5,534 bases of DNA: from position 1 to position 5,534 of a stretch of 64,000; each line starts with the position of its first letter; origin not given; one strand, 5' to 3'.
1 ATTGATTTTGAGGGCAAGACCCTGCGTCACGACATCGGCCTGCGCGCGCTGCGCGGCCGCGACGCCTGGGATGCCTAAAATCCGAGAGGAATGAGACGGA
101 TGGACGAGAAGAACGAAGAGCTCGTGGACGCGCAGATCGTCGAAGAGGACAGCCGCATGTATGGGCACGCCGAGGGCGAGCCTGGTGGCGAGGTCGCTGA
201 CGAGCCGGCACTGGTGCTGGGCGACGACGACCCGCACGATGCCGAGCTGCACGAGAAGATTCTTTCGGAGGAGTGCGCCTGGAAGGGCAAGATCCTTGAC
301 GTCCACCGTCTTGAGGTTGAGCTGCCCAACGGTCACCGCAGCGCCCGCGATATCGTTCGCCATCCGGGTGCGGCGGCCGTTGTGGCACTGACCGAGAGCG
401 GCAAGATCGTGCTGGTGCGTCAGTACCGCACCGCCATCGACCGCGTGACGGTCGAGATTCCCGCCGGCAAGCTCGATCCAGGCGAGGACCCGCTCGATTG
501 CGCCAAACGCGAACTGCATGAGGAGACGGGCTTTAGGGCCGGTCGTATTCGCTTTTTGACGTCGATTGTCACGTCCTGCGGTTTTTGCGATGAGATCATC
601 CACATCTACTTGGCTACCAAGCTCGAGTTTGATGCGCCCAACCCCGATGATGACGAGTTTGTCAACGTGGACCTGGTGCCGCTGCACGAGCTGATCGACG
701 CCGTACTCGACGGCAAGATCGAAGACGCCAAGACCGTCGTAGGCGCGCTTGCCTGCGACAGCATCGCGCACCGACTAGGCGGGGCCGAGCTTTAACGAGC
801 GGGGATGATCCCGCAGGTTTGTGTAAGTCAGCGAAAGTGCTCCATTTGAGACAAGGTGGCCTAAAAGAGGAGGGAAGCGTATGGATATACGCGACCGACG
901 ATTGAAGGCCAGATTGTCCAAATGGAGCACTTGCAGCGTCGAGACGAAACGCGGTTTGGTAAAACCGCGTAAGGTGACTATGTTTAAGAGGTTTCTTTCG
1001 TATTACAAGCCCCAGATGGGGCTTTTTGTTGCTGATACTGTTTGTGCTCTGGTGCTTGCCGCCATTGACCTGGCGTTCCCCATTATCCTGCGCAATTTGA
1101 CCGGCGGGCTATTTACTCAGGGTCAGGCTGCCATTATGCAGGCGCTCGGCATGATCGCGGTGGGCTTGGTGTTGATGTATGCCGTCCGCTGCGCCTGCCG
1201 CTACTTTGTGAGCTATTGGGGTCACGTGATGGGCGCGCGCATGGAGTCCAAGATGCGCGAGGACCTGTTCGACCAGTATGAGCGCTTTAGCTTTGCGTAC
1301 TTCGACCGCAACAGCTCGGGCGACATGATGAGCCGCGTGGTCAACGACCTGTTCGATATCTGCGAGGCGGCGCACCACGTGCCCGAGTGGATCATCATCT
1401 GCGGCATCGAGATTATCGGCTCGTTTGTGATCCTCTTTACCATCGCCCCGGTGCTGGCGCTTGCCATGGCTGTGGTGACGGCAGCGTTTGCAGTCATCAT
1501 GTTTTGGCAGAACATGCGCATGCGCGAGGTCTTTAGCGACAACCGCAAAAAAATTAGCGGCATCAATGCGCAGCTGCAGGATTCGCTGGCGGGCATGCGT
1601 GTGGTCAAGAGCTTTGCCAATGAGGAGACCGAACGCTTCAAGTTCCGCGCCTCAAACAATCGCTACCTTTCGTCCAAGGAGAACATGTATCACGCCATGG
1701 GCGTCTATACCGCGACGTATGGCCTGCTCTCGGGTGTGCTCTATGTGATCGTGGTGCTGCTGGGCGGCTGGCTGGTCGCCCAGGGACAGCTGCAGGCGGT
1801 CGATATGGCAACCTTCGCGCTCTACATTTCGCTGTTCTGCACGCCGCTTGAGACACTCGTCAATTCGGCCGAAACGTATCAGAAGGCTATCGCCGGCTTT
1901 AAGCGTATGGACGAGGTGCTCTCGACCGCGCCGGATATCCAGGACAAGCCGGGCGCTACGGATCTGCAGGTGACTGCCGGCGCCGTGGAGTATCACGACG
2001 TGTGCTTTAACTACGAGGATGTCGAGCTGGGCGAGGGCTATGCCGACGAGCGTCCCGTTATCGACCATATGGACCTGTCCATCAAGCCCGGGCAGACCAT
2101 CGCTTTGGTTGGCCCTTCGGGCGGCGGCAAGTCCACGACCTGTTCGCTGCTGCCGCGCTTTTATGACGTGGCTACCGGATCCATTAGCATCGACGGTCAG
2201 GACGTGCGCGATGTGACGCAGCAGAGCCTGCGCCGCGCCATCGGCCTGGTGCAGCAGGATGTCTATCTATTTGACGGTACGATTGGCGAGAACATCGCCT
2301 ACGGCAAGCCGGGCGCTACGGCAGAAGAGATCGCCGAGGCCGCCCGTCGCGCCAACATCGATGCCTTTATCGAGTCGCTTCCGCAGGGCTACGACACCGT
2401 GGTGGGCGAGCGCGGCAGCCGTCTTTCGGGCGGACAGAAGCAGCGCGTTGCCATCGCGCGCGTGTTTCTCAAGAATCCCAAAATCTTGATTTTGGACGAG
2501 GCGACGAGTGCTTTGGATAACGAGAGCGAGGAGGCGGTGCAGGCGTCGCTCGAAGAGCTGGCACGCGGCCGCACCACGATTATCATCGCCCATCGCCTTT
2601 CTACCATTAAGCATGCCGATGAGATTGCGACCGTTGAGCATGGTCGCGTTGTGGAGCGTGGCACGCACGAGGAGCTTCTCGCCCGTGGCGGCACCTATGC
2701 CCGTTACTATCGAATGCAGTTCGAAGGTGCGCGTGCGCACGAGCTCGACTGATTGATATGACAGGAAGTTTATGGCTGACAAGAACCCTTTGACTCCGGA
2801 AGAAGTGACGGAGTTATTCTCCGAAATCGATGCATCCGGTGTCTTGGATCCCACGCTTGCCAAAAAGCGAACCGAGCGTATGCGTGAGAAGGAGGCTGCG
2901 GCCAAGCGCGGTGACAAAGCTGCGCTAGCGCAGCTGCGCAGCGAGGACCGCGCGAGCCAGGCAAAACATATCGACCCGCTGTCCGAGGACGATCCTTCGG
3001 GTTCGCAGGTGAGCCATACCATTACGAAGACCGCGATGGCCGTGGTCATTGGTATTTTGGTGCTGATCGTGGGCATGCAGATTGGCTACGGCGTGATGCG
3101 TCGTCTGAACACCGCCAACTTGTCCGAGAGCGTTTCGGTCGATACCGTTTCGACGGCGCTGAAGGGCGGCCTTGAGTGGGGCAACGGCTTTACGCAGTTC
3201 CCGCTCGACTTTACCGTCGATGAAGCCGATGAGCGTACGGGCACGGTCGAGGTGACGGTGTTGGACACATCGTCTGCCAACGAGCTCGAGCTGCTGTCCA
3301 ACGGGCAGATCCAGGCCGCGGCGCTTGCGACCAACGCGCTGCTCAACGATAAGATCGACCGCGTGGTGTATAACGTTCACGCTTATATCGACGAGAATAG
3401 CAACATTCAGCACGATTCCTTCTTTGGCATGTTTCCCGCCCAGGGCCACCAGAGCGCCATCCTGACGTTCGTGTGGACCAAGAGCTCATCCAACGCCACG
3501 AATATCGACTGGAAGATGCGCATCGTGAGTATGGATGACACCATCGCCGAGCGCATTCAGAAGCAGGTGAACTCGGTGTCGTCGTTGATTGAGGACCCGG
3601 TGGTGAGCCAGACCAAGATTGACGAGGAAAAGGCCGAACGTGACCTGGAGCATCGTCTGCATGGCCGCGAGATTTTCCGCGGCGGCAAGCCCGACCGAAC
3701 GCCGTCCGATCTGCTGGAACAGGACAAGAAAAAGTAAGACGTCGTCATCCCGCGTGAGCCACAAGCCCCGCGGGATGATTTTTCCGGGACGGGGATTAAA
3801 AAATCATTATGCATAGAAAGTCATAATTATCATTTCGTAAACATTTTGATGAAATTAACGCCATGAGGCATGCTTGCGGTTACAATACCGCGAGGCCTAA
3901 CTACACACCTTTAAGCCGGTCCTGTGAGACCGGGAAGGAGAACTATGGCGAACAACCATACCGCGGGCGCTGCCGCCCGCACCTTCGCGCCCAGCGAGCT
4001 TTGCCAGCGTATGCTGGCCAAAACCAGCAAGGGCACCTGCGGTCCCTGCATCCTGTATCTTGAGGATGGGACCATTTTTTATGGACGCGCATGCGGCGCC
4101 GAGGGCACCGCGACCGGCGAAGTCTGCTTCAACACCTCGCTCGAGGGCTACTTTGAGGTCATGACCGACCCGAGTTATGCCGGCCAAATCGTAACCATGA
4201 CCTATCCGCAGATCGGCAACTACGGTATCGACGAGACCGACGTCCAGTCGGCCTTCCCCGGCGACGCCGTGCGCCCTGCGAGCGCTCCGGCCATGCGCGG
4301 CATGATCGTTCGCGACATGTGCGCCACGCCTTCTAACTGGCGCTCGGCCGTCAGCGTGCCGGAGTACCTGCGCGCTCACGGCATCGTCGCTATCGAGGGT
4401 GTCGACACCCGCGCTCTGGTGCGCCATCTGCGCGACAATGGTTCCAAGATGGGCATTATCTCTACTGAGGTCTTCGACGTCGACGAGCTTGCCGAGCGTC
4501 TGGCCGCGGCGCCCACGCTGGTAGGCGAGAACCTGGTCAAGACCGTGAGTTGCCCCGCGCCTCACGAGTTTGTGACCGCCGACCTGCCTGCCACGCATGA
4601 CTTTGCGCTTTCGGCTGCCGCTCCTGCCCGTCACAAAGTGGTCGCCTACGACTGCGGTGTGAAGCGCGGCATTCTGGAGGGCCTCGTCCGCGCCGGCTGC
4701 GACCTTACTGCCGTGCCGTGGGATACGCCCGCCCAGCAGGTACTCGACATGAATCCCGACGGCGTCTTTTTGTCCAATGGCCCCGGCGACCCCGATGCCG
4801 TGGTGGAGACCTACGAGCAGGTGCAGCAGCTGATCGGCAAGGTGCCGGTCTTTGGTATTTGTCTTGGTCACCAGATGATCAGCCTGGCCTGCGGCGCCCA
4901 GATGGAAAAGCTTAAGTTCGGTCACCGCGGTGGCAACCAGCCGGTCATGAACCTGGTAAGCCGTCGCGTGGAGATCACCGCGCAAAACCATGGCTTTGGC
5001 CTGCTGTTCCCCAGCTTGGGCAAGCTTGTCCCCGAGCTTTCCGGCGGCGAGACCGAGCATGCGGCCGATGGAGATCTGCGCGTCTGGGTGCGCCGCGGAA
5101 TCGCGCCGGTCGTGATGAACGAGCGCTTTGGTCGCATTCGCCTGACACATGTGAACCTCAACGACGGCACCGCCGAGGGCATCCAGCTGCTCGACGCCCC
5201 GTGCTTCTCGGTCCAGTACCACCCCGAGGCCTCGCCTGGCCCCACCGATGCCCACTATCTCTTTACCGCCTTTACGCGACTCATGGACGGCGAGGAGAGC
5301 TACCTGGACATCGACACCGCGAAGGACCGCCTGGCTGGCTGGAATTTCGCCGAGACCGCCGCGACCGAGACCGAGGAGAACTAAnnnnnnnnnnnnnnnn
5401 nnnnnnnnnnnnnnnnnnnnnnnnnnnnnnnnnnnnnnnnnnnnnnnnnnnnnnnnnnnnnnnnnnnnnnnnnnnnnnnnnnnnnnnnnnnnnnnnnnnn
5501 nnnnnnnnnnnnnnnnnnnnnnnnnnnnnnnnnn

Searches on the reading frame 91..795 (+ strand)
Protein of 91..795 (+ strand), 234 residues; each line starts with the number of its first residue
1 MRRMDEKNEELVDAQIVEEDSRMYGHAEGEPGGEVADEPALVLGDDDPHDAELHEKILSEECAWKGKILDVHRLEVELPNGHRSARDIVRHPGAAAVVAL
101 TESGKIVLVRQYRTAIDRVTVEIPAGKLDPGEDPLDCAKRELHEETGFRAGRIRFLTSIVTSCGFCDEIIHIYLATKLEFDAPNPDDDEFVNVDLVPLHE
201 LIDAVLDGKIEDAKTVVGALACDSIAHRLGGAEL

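Call 36: search_protein_families(library=pfam, proteins=[window:91-795:+], max_evalue=0.00001)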
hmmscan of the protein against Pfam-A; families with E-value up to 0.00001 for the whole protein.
window:91-795:+ (234 aa): 1 family
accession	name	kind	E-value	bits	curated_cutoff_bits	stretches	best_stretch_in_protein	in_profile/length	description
PF00293.34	NUDIX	-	1.2e-22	80.8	21.1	1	92-211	3-126/134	NUDIX domain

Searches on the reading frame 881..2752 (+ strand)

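Call 36: search_protein_families(library=pfam, proteins=[window:881-2752:+], max_evalue=0.00001)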
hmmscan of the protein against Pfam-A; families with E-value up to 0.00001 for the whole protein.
window:881-2752:+ (623 aa): 3 families
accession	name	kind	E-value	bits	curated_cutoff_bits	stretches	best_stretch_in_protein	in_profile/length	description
PF00664.28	ABC_membrane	-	1e-44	153.7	28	1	53-323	5-274/274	ABC transporter transmembrane region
PF00005.33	ABC_tran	-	1e-33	117.2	25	1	395-543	2-137/137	ABC transporter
PF02463.25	SMC_N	-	4.1e-08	33.4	40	1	437-587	113-213/220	RecF/RecN/SMC N terminal domain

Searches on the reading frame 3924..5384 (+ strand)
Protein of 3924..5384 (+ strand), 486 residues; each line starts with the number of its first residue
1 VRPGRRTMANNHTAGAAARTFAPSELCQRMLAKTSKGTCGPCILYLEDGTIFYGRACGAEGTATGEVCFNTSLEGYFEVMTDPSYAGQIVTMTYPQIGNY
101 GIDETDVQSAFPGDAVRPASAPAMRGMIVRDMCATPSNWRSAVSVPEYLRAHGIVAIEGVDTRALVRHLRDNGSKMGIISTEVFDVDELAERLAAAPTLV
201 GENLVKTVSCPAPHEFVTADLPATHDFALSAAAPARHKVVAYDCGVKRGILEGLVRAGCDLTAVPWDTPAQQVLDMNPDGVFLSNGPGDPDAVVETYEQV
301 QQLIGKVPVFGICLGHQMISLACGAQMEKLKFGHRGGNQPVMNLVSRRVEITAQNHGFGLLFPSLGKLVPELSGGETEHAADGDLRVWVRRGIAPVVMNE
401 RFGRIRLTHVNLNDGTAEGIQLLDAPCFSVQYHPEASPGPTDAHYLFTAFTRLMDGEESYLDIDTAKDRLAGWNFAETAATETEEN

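Call 36: search_protein_families(library=pfam, proteins=[window:3924-5384:+], max_evalue=0.00001)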
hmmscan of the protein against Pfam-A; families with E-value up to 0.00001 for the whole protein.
window:3924-5384:+ (486 aa): 2 families
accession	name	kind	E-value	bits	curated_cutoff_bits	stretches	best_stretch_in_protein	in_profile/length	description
PF00988.28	CPSase_sm_chain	-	5.5e-49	165.6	27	1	44-179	1-126/126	Carbamoyl-phosphate synthase small chain, CPSase domain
PF00117.34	GATase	-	4.2e-41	141.1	22.8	2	241-358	2-131/190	Glutamine amidotransferase class-I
